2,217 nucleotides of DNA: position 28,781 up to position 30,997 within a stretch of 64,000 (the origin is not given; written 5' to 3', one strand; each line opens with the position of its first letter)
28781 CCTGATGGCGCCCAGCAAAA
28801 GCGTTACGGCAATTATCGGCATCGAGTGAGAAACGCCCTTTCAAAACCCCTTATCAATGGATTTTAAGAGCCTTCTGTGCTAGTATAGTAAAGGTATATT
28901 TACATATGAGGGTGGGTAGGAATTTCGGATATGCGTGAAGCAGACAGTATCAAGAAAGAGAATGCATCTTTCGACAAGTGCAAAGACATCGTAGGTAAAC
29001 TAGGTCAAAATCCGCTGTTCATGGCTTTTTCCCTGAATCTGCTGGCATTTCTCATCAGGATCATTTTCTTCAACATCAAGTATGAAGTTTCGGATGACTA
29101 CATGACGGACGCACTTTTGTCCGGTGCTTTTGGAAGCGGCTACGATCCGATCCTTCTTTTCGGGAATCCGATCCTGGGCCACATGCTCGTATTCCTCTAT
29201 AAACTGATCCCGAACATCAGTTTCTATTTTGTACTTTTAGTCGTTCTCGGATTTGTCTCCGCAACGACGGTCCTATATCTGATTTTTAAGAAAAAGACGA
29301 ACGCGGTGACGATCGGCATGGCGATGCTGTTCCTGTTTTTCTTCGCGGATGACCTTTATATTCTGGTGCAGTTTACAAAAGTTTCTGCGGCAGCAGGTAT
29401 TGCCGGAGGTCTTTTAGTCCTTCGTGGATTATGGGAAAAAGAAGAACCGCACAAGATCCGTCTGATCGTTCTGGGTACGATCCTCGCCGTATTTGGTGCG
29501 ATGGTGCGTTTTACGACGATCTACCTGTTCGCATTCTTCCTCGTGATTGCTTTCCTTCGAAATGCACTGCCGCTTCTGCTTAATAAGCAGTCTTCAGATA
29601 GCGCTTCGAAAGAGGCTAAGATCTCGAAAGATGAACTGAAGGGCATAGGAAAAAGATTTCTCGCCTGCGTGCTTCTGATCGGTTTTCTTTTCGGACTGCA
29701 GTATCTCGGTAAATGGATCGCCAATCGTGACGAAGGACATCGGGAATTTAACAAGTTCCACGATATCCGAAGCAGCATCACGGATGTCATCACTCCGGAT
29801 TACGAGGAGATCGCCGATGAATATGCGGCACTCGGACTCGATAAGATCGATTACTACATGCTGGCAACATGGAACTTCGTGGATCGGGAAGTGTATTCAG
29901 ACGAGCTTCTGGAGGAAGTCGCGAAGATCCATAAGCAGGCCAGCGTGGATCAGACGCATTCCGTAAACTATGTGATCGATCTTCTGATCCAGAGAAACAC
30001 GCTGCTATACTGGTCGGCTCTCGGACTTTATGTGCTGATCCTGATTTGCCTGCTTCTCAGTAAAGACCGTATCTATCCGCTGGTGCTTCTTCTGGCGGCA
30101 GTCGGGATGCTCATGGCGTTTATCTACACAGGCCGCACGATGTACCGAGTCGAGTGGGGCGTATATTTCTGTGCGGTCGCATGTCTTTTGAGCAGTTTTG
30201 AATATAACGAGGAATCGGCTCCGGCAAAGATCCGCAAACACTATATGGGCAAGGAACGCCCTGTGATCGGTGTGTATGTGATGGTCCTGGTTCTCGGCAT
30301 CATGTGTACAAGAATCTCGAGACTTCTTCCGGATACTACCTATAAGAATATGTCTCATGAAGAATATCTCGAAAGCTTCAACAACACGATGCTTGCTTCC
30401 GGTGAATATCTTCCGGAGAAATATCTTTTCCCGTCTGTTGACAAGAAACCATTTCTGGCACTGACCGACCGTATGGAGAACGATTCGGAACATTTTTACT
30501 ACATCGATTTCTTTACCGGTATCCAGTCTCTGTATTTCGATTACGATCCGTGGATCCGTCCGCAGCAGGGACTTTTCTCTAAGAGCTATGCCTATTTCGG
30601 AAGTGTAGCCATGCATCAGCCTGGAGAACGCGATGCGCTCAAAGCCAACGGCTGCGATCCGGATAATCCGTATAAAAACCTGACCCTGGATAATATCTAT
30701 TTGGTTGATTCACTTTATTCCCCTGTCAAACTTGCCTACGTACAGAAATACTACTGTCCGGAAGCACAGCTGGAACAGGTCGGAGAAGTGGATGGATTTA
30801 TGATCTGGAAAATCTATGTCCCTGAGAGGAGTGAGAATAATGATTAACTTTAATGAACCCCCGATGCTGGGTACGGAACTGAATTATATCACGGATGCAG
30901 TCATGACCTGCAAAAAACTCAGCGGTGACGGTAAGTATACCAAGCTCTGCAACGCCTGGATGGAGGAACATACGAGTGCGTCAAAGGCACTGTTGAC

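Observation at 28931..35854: Arn-like polyprenyl-phosphate amino-sugar cassette with an ATP-grasp ligase in a Gram-positive context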

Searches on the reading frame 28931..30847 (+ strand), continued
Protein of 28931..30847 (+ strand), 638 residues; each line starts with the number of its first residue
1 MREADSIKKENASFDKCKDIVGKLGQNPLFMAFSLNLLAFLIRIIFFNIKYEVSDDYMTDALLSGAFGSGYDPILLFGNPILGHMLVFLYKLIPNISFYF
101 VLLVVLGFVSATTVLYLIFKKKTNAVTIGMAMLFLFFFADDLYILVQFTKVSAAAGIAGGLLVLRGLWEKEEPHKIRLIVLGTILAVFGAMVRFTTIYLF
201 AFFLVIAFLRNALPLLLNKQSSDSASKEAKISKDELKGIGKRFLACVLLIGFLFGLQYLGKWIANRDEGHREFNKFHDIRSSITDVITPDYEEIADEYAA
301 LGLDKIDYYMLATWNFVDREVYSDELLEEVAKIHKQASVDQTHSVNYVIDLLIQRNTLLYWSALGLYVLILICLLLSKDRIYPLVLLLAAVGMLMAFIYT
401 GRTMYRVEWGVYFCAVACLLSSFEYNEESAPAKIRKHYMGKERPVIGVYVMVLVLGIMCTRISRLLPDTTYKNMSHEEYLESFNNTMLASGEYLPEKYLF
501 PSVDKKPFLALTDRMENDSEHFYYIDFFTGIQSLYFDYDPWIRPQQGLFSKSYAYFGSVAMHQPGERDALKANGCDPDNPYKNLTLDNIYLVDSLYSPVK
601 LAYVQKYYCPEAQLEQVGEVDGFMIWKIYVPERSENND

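Call 55: list_cluster_members(proteins=[P0148, P0166, P0183, P0200, P0215, P0225, P0149, P0171, P0189, P0210])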
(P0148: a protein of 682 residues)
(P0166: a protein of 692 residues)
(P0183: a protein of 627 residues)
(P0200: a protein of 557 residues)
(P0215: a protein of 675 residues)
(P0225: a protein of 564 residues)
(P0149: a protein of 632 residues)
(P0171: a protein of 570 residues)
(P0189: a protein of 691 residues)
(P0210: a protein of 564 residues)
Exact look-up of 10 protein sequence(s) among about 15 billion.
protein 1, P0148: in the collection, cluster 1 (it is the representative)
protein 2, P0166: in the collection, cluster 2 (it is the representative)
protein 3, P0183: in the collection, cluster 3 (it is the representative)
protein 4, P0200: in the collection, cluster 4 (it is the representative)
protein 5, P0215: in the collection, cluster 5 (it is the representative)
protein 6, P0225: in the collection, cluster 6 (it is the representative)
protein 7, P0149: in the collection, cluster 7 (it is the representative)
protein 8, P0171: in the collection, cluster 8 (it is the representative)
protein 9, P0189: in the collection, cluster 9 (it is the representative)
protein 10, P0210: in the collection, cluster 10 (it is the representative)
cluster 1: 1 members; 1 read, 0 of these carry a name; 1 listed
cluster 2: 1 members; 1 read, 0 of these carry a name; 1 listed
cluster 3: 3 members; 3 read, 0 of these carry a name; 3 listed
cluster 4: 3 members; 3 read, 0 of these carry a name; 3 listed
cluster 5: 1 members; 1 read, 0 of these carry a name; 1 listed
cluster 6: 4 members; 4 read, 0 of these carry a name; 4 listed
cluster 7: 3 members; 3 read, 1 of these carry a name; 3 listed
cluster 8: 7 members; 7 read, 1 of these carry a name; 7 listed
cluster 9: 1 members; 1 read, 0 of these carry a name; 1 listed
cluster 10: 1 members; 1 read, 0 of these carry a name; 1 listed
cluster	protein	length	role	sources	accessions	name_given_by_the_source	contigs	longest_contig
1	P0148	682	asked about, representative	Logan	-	-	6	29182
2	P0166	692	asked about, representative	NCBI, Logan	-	-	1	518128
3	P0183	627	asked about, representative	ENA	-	-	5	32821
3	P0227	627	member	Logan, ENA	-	-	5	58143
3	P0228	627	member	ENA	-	-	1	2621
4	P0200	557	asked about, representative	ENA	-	-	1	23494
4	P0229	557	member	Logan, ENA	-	-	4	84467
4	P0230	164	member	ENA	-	-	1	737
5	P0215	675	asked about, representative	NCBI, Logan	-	-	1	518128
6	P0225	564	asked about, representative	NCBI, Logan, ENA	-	-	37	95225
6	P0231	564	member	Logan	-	-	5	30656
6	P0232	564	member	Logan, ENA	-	-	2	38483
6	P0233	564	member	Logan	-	-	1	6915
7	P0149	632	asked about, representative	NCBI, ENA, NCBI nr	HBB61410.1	MAG TPA: hypothetical protein DCZ61_06425 [Lachnospiraceae bacterium] | hypothetical protein [Lachnospiraceae bacterium]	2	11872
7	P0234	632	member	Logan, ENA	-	-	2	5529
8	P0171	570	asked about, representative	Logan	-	-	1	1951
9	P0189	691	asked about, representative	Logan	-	-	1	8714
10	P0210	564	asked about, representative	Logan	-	-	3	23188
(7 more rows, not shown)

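Call 56: find_encoding_contigs(protein=P0225, flank=8000, max_places=1)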
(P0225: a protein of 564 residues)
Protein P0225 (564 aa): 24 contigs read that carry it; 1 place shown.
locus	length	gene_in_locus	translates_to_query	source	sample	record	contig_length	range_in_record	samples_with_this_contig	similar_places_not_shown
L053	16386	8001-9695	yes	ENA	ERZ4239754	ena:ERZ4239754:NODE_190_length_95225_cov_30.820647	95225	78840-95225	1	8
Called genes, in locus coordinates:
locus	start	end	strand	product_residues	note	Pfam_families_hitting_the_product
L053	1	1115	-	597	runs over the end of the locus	-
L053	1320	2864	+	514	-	-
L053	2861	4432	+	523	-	-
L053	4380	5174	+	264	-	PF04794:YdjC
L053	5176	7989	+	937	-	PF09586:YfhO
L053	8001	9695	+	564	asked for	-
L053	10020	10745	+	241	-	PF00072:Response_reg, PF04397:LytTR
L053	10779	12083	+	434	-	PF14501:HATPase_c_5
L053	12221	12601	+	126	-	PF08769:Spo0A_C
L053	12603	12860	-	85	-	-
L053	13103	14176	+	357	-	PF01073:3Beta_HSD, PF01370:Epimerase, PF02719:Polysacc_synt_2, PF04321:RmlD_sub_bind, PF07993:NAD_binding_4, PF16363:GDP_Man_Dehyd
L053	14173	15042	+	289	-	PF00483:NTP_transferase, PF12804:NTP_transf_3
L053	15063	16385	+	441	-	?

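Call 57: find_encoding_contigs(protein=P0166, flank=8000, max_places=1)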
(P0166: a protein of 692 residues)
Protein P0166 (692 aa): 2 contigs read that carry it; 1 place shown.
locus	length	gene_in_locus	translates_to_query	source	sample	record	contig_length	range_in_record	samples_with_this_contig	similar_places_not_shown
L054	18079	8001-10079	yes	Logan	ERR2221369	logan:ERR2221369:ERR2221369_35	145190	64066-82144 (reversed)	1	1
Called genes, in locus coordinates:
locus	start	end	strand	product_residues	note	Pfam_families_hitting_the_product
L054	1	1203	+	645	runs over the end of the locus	PF07538:ChW, PF01183:Glyco_hydro_25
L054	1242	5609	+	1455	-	PF25788:Ig_Rha78A_N, PF08531:Bac_rhamnosid_N (faint), PF05592:Bac_rhamnosid, PF17389:Bac_rhamnosid6H, PF22422:MGH1-like_GH, PF17390:Bac_rhamnosid_C, PF07538:ChW (weak), PF07538:ChW, +1 more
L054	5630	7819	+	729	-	PF00535:Glycos_transf_2, PF10111:Glyco_tranf_2_2 (faint), PF13641:Glyco_tranf_2_3 (weak), PF13632:Glyco_trans_2_3 (faint), PF00535:Glycos_transf_2, PF13641:Glyco_tranf_2_3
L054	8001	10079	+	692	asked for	-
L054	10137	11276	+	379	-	PF00155:Aminotran_1_2, PF01041:DegT_DnrJ_EryC1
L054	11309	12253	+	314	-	PF00535:Glycos_transf_2, PF13641:Glyco_tranf_2_3 (weak)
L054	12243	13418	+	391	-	PF01071:GARS_A, PF02222:ATP-grasp (weak), PF02655:ATP-grasp_3, PF02786:CPSase_L_D2 (weak), PF07478:Dala_Dala_lig_C (weak), PF13535:ATP-grasp_4, PF18603:LAL_C2 (weak)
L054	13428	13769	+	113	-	PF00892:EamA (weak)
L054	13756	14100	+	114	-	PF00892:EamA (weak)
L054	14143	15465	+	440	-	PF27533:CapK_C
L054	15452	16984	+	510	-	PF04015:DUF362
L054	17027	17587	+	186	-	PF00132:Hexapep (faint)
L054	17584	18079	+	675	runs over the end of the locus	-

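Call 86: find_encoding_contigs(protein=P0001, flank=10000, max_places=4)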
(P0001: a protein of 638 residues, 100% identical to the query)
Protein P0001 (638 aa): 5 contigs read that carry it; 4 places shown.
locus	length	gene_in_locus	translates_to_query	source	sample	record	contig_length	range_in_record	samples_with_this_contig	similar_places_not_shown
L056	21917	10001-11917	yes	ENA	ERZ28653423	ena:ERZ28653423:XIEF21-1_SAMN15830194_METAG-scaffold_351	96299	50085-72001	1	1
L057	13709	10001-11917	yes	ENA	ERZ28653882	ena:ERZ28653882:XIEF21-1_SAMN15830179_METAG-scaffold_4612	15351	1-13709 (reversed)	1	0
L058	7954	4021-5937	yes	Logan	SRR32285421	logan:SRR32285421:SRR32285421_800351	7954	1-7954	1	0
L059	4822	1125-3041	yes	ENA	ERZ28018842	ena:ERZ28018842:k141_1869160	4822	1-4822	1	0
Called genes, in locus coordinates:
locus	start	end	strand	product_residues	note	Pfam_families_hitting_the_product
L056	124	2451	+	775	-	PF13946:DUF4214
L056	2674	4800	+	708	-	PF00933:Glyco_hydro_3, PF01915:Glyco_hydro_3_C, PF14310:Fn3-like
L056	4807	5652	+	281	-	-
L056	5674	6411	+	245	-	PF05857:TraX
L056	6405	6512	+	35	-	-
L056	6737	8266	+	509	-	PF00005:ABC_tran, PF02463:SMC_N (faint), PF13304:AAA_21 (faint), PF00005:ABC_tran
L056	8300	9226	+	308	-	PF02219:MTHFR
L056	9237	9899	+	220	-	PF02965:Met_synt_B12 (weak)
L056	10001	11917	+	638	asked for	-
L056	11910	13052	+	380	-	PF01041:DegT_DnrJ_EryC1, PF00155:Aminotran_1_2, PF00266:Aminotran_5 (weak)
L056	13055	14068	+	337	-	PF00106:adh_short (weak), PF01073:3Beta_HSD, PF01370:Epimerase, PF04321:RmlD_sub_bind (weak), PF07993:NAD_binding_4 (faint), PF13460:NAD_binding_10 (weak), PF16363:GDP_Man_Dehyd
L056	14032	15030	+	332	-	PF00535:Glycos_transf_2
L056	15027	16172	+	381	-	PF02655:ATP-grasp_3, PF02786:CPSase_L_D2 (weak), PF07478:Dala_Dala_lig_C, PF13535:ATP-grasp_4, PF15632:ATPgrasp_Ter (faint)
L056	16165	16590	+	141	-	-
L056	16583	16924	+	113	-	PF03151:TPT (weak)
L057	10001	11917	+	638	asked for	-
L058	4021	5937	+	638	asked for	-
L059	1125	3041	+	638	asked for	-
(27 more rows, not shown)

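Call 87: search_protein_families(library=pfam, proteins=[L017:16636-18375:+, L017:18440-19411:+, L017:19474-19803:+, L017:19956-21077:+, L017:21154-21702:-, L013:15458-16201:-, L013:16303-17307:-, L008:13890-14648:+, L008:14664-15728:+, L017:8324-9130:+], max_evalue=0.001)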
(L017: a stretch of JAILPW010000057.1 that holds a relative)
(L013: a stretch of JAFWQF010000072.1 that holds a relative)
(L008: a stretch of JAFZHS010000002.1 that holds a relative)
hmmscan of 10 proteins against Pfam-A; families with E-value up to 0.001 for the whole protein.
L017:16636-18375:+ (579 aa): 1 family
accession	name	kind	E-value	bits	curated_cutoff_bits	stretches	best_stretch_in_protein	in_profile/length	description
PF00488.27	MutS_V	-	7.3e-22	78.7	30.2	1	399-537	2-141/188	MutS domain V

L017:18440-19411:+ (323 aa): 2 families
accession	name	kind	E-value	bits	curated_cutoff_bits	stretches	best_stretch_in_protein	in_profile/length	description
PF00535.33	Glycos_transf_2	-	1.8e-23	83.7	23.3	1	7-165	4-164/168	Glycosyl transferase family 2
PF03706.18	LPG_synthase_TM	-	0.00012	22.1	33.4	1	203-289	173-263/302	Lysylphosphatidylglycerol synthase TM region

L017:19474-19803:+ (109 aa): 6 families
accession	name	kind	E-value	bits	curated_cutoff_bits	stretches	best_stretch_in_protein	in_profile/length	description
PF07883.17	Cupin_2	-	9.5e-18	64.1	27.2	1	39-105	4-69/70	Cupin domain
PF00190.28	Cupin_1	-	6.5e-11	42.4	22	1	17-109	13-116/151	Cupin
PF02311.25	AraC_binding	-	2e-06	28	21.1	1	44-105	14-74/135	AraC-like ligand binding domain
PF01050.24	MannoseP_isomer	-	1.3e-05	25.8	23.6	1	24-104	19-99/116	Mannose-6-phosphate isomerase C-terminal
PF05899.18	Cupin_3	-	0.00012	22.1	23.5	1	48-88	19-60/74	EutQ-like cupin domain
PF06339.18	Ectoine_synth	-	0.00065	20.4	27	1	49-99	49-101/127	Ectoine synthase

L017:19956-21077:+ (373 aa): 1 family
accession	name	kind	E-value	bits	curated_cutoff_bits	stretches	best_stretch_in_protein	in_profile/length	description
PF13303.11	PTS_EIIC_2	-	2.8e-100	336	28.9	1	33-371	3-327/327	Phosphotransferase system, EIIC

L017:21154-21702:- (182 aa): 1 family
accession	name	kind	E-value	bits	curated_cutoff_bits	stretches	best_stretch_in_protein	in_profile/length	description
PF02801.28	Ketoacyl-synt_C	-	3.3e-34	117.9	20.8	1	24-138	1-118/119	Beta-ketoacyl synthase, C-terminal domain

L013:15458-16201:- (247 aa): 1 family
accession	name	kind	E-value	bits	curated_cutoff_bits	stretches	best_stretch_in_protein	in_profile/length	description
PF01987.23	AIM24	-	2.2e-71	240.2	25.7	1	27-230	1-205/205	Mitochondrial biogenesis AIM24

L013:16303-17307:- (334 aa): 1 family
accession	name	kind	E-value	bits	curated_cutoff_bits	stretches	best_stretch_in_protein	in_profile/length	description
PF01293.25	PEPCK_ATP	-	8.1e-141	470.3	26.5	1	1-285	179-464/465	Phosphoenolpyruvate carboxykinase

L008:13890-14648:+ (252 aa): 4 families
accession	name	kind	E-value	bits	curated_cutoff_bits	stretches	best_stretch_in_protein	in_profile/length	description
PF13561.12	adh_short_C2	-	2.2e-49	168.6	27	1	13-250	1-236/236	Enoyl-(Acyl carrier protein) reductase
PF00106.31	adh_short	-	1.8e-43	148.7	26.6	1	7-194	1-189/195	short chain dehydrogenase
PF08659.16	KR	-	3.7e-14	53.5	22.6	1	9-179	3-173/180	KR domain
PF01370.27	Epimerase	-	0.0001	22.3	20.9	1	9-173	1-161/240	NAD dependent epimerase/dehydratase family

L008:14664-15728:+ (354 aa): 3 families
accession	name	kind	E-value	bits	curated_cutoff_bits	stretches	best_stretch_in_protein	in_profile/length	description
PF08541.16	ACP_syn_III_C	-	4.9e-21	75.1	26.6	1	246-327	4-86/90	3-Oxoacyl-[acyl-carrier-protein (ACP)] synthase III C terminal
PF08545.16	ACP_syn_III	-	4.3e-10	39.8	24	1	117-194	1-77/80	3-Oxoacyl-[acyl-carrier-protein (ACP)] synthase III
PF08392.18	FAE1_CUT1_RppA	-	2.5e-07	30.8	27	1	33-181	55-204/290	FAE1/Type III polyketide synthase-like protein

L017:8324-9130:+ (268 aa): 1 family
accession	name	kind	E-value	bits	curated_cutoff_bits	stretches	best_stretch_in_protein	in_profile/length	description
PF02361.21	CbiQ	-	1.2e-29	104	25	1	24-226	3-210/216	Cobalt transport protein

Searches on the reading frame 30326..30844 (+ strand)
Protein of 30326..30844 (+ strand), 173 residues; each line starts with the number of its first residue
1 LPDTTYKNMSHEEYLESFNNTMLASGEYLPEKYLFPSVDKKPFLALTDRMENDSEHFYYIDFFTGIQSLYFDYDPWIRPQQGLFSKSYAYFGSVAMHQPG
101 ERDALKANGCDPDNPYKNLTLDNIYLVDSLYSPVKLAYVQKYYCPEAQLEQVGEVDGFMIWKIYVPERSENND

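Call 77: predict_structure(alignment_id=A3)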
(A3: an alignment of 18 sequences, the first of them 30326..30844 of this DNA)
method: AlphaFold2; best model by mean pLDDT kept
length: 173 residues; sequences in the alignment: 18
mean_pLDDT: 80.1   pTM: 0.78
mean pLDDT of the five models: 80.1, 74.3, 74.0, 72.5, 68.1
residues with pLDDT >= 90: 61; 70-90: 70; 50-70: 36; < 50: 6
segments of 3 or more residues with pLDDT < 50: 171-173
pLDDT, mean of each block of 10 residues (from residue 1): 71 82 61 62 88 92 73 64 75 67 87 90 93 95 97 94 84 43
secondary structure, 60 per line:
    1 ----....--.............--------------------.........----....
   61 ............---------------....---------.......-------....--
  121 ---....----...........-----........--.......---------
elements in order: H5-8 H11-23 H44-52 E57-61 H62-72 E88-91 H101-107 H115-118 E124-127 H132-142 E148-155 E158-164

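Call 79: fold_search(model_id=the predicted structure, library=pdb)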
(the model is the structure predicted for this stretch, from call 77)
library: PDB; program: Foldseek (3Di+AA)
matches with E <= 10: 200; with E <= 0.001: 0
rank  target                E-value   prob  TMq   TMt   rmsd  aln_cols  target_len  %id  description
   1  4dzr                  2.1e-01  0.10  0.21  0.22  11.1       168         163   11  The crystal structure of protein-(glutamine-N5) methyltransferase (release factor-specific) from Alicyclobacillus acidoc (released 2012-03-14)
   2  3r3h_A                9.5e-01  0.06  0.24  0.22  12.0       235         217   12  Crystal structure of O-methyltransferase from Legionella pneumophila (released 2011-04-06)
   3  3b89                  1.1e+00  0.07  0.25  0.21   9.7       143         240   13  Crystal structure of rRNA methylase from Escherichia coli (released 2007-11-27)
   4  2gpy_B                1.1e+00  0.06  0.20  0.18  14.5       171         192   13  Crystal structure of putative O-methyltransferase from Bacillus halodurans (released 2006-06-06)
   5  8h27_C                1.1e+00  0.04  0.20  0.20  10.8       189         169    8  Crystal structure of MnmM from S. aureus complexed with SAM (2.04 A) (released 2023-01-25)
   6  3frh                  1.3e+00  0.07  0.28  0.23  10.3       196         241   12  Structure of the 16S rRNA methylase RmtB, P21 (released 2009-08-11)
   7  3ku1_A                1.3e+00  0.06  0.23  0.20   9.3       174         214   10  Crystal structure of Streptococcus pneumoniae Sp1610, a putative tRNA (m1A22) methyltransferase, in complex with S-ade (released 2009-12-22)
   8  9lrg                  1.8e+00  0.04  0.16  0.18  10.6        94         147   16  Crystal Structure of Thermus thermophilus KhpB/EloR (released 2025-07-23)
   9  5cm2_Z                1.9e+00  0.01  0.15  0.15  12.2       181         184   13  Structure of Y. lipolytica Trm9-Trm112 complex, a methyltransferase modifying U34 in the anticodon loop of some tRNAs (released 2015-10-21)
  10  2go8                  2.0e+00  0.05  0.14  0.22   5.2        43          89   19  Crystal structure of YQJZ_BACSU FROM Bacillus subtilis. Northeast structural genomics TARGET SR435 (released 2006-04-25)
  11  8xdr_B                2.0e+00  0.03  0.23  0.19  13.1       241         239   12  O-methyltransferase from Lycoris aurea complexed with Mg, SAH, and 3,4-dihydroxybenzaldehyde (released 2024-08-07)
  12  8pb3_A                2.1e+00  0.09  0.22  0.14   7.2        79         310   11  PsiM in complex with SAH and norbaeocystin, monoclinic crystal form (released 2024-04-03)
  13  6gfk_B                2.1e+00  0.03  0.22  0.19  13.2       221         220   11  delta-N METTL16 MTase domain (released 2018-09-19)
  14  8pb8_A                2.2e+00  0.07  0.22  0.14   6.2        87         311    9  PsiM in complex with SAH (released 2024-04-03)
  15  6ero_B                2.2e+00  0.04  0.16  0.12   7.5        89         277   12  Structure of human TFB2M (released 2017-11-15)
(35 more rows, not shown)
